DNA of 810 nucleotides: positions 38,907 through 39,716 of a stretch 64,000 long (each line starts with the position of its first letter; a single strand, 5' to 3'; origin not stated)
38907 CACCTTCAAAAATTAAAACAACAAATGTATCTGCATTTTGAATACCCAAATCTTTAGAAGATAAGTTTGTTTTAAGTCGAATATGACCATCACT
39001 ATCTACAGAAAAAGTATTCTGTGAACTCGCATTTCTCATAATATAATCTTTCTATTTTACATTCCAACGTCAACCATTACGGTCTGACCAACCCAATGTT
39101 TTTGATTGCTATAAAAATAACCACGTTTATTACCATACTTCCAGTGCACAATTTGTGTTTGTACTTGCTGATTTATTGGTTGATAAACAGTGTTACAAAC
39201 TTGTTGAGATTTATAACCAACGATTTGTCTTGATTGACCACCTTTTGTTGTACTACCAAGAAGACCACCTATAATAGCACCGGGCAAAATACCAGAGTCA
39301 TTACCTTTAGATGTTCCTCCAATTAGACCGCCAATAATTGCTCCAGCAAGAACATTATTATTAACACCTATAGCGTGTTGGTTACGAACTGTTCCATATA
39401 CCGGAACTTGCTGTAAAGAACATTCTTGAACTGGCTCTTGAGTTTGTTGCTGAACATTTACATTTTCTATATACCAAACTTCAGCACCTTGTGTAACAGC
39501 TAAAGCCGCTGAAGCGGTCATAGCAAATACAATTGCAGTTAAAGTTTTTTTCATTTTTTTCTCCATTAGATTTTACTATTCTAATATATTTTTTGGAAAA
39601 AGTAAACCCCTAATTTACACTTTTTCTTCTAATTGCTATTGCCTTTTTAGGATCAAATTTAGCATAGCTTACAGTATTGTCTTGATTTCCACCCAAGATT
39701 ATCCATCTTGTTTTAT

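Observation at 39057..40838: Late-expressed envelope-active trio: class-3 lipase, NlpC/P60 lipoprotein and secreted glycine-zipper protein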

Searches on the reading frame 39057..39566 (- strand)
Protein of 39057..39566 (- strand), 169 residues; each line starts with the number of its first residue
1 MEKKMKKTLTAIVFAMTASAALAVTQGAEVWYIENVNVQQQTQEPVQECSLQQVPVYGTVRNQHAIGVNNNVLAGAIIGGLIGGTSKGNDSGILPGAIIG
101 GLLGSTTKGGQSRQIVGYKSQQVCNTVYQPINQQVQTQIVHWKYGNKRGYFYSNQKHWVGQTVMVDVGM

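Call 3: search_protein_families(library=pfam, proteins=[window:39057-39566:-], max_evalue=0.1)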
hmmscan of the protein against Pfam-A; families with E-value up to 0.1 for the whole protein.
window:39057-39566:- (169 aa): 4 families
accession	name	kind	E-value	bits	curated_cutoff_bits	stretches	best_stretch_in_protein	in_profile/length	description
PF05433.20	Rick_17kDa_Anti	-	0.00011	22.4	24.2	1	74-106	9-41/43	Glycine zipper 2TM domain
PF13488.11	Gly-zipper_Omp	-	0.00063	20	25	1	73-105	4-36/46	Glycine zipper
PF20721.2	C19orf12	-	0.034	14.4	30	1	74-128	51-107/163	C19orf12-like protein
PF13441.11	Gly-zipper_YMGG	-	0.078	13.1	28.9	0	73-106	12-41/45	YMGG-like Gly-zipper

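Call 4: search_protein_families(library=phrogs, proteins=[window:39057-39566:-], max_evalue=0.01)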
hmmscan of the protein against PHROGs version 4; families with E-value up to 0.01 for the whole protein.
window:39057-39566:- (169 aa): 0 families

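Call 9: search_dna_similar(query=window:39057-39566:-, collection=phages, mode=protein, max_rows=30)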
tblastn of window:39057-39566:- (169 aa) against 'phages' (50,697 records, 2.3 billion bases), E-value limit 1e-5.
No match.

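Call 16: find_related_loci(query=window:39057-39566:-, collection=viral_contigs, flank=6000)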
Query window:39057-39566:- (169 aa) in viral_contigs; peptide patterns used: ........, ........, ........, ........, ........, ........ (x = any residue, [..] = any of these).
14 stretches matched a pattern; 6 encode a relative of the query (tblastn E <= 1e-3); 6 distinct loci.
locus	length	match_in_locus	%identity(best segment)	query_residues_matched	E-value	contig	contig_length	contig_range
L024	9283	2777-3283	89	1-169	1e-91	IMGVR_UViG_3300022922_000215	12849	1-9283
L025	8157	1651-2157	88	1-169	4e-83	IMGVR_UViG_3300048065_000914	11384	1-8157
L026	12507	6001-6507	85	1-169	7e-80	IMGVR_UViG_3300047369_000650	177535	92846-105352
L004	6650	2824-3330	80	1-169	2e-77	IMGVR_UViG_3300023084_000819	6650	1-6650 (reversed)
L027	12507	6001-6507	80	1-169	2e-77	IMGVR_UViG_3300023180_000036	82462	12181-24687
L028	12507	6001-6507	80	1-169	2e-77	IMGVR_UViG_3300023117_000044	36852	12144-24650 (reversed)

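Call 22: search_protein_families(library=ncbifam, proteins=[window:39057-39566:-], max_evalue=0.01)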
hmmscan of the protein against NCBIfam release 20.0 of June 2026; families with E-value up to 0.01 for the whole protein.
window:39057-39566:- (169 aa): 1 family
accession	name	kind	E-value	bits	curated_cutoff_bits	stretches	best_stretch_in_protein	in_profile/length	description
NF008437.0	PRK11280.1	equivalog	1.3e-07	31.7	99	1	13-151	18-155/179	hypothetical protein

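Call 35: find_homologous_proteins(query=window:39057-39566:-, max_evalue=0.001)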
Query window:39057-39566:- (169 aa): 83 proteins with E <= 0.001 among 3360 candidates.
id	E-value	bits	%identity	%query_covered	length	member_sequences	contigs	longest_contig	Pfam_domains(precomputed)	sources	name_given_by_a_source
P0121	9.0e-97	339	95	98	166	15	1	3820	-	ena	-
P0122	4.2e-89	314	85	98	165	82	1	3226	-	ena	-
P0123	2.6e-83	296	79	98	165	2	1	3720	-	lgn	-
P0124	2.7e-54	201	59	98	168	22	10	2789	-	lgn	-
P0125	4.4e-52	194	57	99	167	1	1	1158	-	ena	-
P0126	2.9e-37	146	46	96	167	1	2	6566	-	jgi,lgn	jgi:outer membrane lipoprotein SlyB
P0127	2.1e-29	120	43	93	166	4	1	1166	-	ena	-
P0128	3.0e-19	87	37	96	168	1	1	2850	-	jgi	-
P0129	3.4e-18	84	38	98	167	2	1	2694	-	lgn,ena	-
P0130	4.5e-17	80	38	98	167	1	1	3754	-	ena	-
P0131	1.4e-16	79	38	73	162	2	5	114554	-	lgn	-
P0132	1.7e-16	78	36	95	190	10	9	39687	-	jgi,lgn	jgi:uncharacterized protein YcfJ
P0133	1.5e-15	75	38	83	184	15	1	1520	-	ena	-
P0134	1.8e-15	75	39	76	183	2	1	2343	-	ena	-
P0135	1.9e-15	75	36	100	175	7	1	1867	-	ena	-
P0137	1.3e-14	72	44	52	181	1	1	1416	PF05433.21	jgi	jgi:uncharacterized protein YcfJ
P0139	1.4e-14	72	44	52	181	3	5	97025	PF05433.21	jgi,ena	jgi:uncharacterized protein YcfJ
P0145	6.0e-14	70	42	58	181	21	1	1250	PF05433.21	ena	-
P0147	8.5e-14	70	36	88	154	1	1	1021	PF05433.21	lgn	-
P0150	1.2e-13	69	47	48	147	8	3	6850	PF13441.13,PF05433.21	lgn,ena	-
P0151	1.3e-13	69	36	85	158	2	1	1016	PF13441.13,PF13488.12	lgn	-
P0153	1.4e-13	69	43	72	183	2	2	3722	PF13441.13,PF05433.21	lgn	-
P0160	5.8e-12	64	48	55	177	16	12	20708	PF05433.21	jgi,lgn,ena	jgi:uncharacterized protein YcfJ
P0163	1.4e-11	63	37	93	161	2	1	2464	PF05433.21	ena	-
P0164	1.5e-11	62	34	79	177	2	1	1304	PF05433.21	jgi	-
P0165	2.1e-11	62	33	54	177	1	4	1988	PF05433.21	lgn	-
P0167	4.3e-11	61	47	49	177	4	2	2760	PF05433.21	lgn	-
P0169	7.2e-11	60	39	73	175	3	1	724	PF05433.21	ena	-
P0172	1.2e-10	59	35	100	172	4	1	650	PF05433.21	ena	-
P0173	1.2e-10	59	30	79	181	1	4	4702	PF05433.21,PF13488.12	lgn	-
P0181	1.6e-9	56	38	60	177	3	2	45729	PF05433.21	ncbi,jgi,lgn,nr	ncbi:MAG: glycine zipper 2TM domain-containing protein [Gammaproteobacteria bacterium]|jgi:uncharact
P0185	3.4e-9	55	31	29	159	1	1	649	PF05433.21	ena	-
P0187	4.5e-9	54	27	85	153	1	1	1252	PF05433.21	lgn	-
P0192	1.7e-8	52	39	73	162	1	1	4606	PF05433.21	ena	-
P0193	2.3e-8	52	36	77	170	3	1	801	PF05433.21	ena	-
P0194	7.0e-8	50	24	96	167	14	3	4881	PF05433.21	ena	-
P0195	1.3e-7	50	34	96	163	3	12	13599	PF05433.21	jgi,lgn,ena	-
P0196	1.5e-7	49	28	73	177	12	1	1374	PF05433.21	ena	-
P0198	6.4e-7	47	29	75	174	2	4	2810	PF13441.13,PF05433.21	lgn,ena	-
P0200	2.1e-6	46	28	86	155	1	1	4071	PF05433.21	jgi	jgi:outer membrane lipoprotein SlyB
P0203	2.5e-4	39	-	-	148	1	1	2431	PF05433.21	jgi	-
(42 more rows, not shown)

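Call 36: find_encoding_contigs(protein=P0126, flank=6000, max_places=3)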
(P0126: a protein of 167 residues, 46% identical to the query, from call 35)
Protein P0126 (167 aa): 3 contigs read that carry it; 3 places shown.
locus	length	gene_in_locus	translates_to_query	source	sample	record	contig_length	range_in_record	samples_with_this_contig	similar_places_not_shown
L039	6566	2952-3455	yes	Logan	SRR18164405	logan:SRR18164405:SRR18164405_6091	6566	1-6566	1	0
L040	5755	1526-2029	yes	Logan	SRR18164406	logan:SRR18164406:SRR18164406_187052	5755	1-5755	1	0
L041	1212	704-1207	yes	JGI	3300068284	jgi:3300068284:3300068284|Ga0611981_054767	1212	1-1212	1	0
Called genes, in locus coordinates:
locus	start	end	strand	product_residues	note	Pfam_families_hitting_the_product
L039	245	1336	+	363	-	PF00478:IMPDH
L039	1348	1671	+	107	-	-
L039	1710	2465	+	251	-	PF01764:Lipase_3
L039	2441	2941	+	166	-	PF05257:CHAP (weak)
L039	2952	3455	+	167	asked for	-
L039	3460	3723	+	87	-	-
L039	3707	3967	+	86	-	-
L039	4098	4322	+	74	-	-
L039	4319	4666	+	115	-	-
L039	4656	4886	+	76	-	-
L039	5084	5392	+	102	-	-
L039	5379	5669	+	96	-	-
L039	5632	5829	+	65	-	-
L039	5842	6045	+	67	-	-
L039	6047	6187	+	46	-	-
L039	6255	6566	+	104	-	?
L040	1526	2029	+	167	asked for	-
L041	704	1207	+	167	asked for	-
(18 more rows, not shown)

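Call 37: find_encoding_contigs(protein=P0131, flank=6000, max_places=3)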
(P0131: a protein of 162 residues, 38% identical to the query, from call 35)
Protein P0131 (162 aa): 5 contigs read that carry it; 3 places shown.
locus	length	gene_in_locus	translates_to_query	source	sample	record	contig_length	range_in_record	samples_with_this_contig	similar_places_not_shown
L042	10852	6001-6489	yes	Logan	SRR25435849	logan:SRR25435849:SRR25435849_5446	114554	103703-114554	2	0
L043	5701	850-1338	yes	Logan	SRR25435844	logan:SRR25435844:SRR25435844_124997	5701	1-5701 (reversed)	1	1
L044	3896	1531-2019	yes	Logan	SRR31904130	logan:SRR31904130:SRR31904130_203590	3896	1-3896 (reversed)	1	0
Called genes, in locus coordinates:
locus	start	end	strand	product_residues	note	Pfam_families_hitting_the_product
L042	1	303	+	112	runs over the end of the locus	PF07068:Gp23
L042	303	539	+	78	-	-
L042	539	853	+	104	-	-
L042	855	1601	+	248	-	-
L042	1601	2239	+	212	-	-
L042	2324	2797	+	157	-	-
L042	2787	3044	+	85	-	-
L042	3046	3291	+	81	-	-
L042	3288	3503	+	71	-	-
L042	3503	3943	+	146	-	-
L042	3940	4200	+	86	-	-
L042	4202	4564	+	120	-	-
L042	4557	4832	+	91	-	-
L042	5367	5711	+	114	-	-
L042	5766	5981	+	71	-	-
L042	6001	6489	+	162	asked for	-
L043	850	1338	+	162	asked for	-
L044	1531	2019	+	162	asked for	-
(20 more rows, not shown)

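Call 38: find_encoding_contigs(protein=P0139, flank=6000, max_places=2)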
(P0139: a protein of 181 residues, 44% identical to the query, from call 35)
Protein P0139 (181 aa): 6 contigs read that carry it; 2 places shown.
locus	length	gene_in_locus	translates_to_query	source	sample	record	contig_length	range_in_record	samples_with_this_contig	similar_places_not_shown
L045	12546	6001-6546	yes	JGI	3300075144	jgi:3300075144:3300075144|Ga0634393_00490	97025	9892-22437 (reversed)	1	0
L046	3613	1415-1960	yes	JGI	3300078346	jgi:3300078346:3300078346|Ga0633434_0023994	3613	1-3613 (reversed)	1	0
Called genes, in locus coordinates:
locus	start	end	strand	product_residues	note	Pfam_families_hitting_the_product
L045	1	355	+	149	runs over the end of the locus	PF01618:MotA_ExbB (weak)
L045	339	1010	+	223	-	-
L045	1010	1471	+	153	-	-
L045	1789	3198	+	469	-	PF04055:Radical_SAM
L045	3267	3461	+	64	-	-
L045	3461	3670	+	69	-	-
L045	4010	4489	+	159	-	PF00565:SNase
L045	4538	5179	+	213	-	PF07486:Hydrolase_2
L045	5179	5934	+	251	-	PF13640:2OG-FeII_Oxy_3, PF13661:2OG-FeII_Oxy_4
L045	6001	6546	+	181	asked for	PF05433:Rick_17kDa_Anti (weak)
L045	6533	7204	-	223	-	-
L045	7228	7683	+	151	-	-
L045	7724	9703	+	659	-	-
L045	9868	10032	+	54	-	-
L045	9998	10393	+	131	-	-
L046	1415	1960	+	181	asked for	PF05433:Rick_17kDa_Anti (weak)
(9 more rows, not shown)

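Call 64: find_related_loci(query=A4, collection=viral_contigs, flank=4000)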
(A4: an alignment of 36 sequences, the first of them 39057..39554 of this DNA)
Query A4 (165 aa) in viral_contigs; peptide patterns used: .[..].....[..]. (x = any residue, [..] = any of these).
600 stretches matched a pattern (row limit reached: there are more); 115 encode a relative of the query (tblastn E <= 1e-3); the best 80 are kept; 80 distinct loci.
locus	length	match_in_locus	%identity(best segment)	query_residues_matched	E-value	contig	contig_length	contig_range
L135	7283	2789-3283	88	1-165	9e-88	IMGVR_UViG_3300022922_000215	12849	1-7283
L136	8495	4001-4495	80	1-165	2e-73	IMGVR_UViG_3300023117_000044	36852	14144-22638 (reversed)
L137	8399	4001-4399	39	4-137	1e-19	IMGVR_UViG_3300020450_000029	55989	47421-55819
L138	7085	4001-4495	31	1-165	5e-19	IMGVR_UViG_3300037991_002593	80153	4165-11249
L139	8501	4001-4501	31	1-165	2e-17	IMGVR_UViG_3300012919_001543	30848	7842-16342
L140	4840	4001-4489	33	5-165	4e-17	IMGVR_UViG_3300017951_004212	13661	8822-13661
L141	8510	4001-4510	30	1-163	2e-14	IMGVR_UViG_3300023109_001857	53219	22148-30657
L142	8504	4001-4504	30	1-165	1e-13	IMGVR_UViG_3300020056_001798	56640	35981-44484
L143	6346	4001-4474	34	1-163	1e-13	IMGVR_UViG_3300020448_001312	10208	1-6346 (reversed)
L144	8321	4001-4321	39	25-134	1e-13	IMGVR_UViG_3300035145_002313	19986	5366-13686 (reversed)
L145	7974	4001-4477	30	1-163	2e-13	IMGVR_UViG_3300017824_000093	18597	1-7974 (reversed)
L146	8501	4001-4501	31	1-161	5e-13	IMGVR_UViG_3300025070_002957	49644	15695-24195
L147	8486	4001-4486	33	1-163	8e-13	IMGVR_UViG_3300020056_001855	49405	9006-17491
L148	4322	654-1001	34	1-124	9e-13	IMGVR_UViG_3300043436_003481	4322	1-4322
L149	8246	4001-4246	45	42-125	2e-12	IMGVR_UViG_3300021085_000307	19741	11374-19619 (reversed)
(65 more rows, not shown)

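Call 72: predict_structure(alignment_id=A4)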
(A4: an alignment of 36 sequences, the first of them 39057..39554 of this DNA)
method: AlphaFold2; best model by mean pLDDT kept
length: 165 residues; sequences in the alignment: 36
mean_pLDDT: 65.4   pTM: 0.39
mean pLDDT of the five models: 65.4, 65.4, 64.0, 63.4, 60.4
residues with pLDDT >= 90: 38; 70-90: 48; 50-70: 28; < 50: 51
segments of 3 or more residues with pLDDT < 50: 58-107
pLDDT, mean of each block of 10 residues (from residue 1): 56 63 93 81 78 57 35 32 33 35 45 76 79 92 92 93 79
secondary structure, 60 per line:
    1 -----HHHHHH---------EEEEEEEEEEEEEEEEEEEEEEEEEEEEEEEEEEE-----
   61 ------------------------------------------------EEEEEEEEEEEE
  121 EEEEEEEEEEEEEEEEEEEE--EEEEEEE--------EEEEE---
elements in order: H6-11 E21-55 E109-140 E143-149 E158-162

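Call 76: fold_search(model_id=the predicted structure, library=pdb)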
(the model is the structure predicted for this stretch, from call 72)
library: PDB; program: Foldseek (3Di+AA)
matches with E <= 10: 10; with E <= 0.001: 0
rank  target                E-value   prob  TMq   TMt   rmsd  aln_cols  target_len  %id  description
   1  9a67_A                6.5e-01  0.06  0.11  0.05  21.3       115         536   14  Integrative model of FLIF-YLXF by crosslinking MS and deep learning (released 2024-09-18)
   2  6ov6_C                2.2e+00  0.04  0.13  0.10  16.7       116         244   10  CRYSTALLOGRAPHIC STRUCTURE OF THE C24 PROTEIN FROM THE ANTARCTIC MICROORGANISM BIZIONIA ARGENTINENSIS (released 2020-08-05)
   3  6ov6_A                2.3e+00  0.04  0.13  0.10  17.2       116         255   10  CRYSTALLOGRAPHIC STRUCTURE OF THE C24 PROTEIN FROM THE ANTARCTIC MICROORGANISM BIZIONIA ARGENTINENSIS (released 2020-08-05)
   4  6iac_B                3.4e+00  0.05  0.15  0.12  20.9       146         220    8  Portal and tail of native bacteriophage P68 (released 2019-11-06)
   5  6ov6_B                4.3e+00  0.04  0.13  0.10  18.1       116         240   10  CRYSTALLOGRAPHIC STRUCTURE OF THE C24 PROTEIN FROM THE ANTARCTIC MICROORGANISM BIZIONIA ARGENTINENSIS (released 2020-08-05)
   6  6jhy_A                5.3e+00  0.04  0.13  0.09  20.2        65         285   12  Crystal Structure of the S1 subunit N-terminal domain from DcCoV UAE-HKU23 spike protein (released 2019-07-24)
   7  6qz9_0A               7.1e+00  0.02  0.18  0.13  27.4       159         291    6  The cryo-EM structure of the collar complex and tail axis in bacteriophage phi29 (released 2019-06-12)
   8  8z5n_1                7.5e+00  0.01  0.10  0.09  16.0       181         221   10  Cryo-EM structure of the LPHT ring (released 2025-10-22)
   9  3o44_A                8.4e+00  0.01  0.14  0.07  10.4       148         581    7  Crystal Structure of the Vibrio cholerae Cytolysin (HlyA) Heptameric Pore (released 2011-04-20)
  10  8yrm_A                1.0e+01  0.01  0.11  0.05  17.3       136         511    6  Iota toxin Ib pore serine-clamp mutant (released 2025-03-26)

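Call 105: search_protein_families(library=padloc, proteins=[window:39057-39554:-], max_evalue=0.01)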
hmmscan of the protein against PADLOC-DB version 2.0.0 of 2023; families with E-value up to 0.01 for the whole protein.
window:39057-39554:- (165 aa): 0 families
